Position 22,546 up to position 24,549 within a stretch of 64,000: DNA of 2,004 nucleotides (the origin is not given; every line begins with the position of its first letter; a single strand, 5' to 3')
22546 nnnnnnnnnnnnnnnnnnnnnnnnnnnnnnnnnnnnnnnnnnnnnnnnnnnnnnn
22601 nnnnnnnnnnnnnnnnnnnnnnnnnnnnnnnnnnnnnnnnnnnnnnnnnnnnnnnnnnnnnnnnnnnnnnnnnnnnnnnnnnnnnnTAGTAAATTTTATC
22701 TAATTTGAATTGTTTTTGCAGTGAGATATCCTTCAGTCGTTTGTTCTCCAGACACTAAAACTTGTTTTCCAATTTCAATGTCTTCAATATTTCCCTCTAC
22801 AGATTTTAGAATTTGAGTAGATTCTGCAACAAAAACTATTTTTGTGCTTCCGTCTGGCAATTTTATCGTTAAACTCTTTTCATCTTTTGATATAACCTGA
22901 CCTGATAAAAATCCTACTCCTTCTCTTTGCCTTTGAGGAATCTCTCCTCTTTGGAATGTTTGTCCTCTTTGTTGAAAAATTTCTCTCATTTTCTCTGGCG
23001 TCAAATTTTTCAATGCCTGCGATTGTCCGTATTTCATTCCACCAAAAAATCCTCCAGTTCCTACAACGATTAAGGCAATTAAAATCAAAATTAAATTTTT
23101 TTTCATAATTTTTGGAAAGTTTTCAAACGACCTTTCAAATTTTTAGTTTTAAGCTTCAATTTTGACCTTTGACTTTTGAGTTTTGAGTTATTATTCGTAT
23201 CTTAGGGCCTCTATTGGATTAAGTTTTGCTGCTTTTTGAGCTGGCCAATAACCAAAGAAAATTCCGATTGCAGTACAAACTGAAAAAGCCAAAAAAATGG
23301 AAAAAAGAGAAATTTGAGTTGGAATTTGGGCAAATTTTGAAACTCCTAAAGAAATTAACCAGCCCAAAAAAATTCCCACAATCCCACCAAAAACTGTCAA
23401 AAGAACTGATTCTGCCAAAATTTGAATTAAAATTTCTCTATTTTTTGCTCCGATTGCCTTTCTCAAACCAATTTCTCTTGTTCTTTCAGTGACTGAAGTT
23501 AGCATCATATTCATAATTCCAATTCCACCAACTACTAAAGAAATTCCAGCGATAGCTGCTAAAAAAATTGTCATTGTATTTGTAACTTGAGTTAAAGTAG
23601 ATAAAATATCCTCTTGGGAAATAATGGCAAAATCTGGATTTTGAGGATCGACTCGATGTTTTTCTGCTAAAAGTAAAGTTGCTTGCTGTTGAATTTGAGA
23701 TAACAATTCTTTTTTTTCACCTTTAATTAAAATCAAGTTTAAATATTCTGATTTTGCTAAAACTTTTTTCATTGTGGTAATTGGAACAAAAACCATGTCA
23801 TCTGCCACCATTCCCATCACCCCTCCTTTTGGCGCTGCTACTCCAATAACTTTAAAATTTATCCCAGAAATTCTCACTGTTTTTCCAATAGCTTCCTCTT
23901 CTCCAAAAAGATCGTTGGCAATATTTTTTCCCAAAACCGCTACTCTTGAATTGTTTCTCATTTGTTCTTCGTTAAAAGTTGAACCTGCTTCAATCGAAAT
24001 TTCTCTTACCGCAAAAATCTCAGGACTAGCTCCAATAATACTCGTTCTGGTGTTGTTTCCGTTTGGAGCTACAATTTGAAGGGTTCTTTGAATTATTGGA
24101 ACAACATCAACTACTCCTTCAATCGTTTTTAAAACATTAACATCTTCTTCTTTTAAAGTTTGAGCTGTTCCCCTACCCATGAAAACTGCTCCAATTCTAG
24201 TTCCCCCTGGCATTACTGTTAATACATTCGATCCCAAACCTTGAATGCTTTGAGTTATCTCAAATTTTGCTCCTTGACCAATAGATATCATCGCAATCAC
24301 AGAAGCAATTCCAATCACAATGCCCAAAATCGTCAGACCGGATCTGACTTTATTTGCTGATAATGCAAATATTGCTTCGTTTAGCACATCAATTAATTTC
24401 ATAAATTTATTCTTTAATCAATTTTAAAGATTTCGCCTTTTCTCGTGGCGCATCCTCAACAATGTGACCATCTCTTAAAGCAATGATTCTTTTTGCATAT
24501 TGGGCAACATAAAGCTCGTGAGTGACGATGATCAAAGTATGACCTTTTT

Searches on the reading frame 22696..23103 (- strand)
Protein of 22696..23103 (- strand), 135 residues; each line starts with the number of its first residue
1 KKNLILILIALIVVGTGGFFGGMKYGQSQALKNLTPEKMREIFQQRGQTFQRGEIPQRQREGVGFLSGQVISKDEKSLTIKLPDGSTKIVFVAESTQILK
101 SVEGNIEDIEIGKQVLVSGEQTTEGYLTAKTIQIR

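Call 64: search_protein_families(library=pfam, proteins=[window:22696-23103:-])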
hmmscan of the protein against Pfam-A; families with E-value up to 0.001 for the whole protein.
window:22696-23103:- (135 aa): 1 family
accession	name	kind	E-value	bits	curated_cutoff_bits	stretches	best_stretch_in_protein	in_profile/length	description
PF03672.18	UPF0154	-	0.00043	20.6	27.1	1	7-50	1-46/60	Uncharacterised protein family (UPF0154)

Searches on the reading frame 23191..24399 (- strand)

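Call 64: search_protein_families(library=pfam, proteins=[window:23191-24399:-])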
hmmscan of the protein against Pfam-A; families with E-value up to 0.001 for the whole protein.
window:23191-24399:- (402 aa): 2 families
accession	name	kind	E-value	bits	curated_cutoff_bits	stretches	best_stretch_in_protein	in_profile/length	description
PF12704.14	MacB_PCD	-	2e-45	156.1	27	1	20-241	1-205/207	MacB-like periplasmic core domain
PF02687.27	FtsX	-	1.3e-20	74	25.5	1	282-395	2-120/120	FtsX-like permease C-terminal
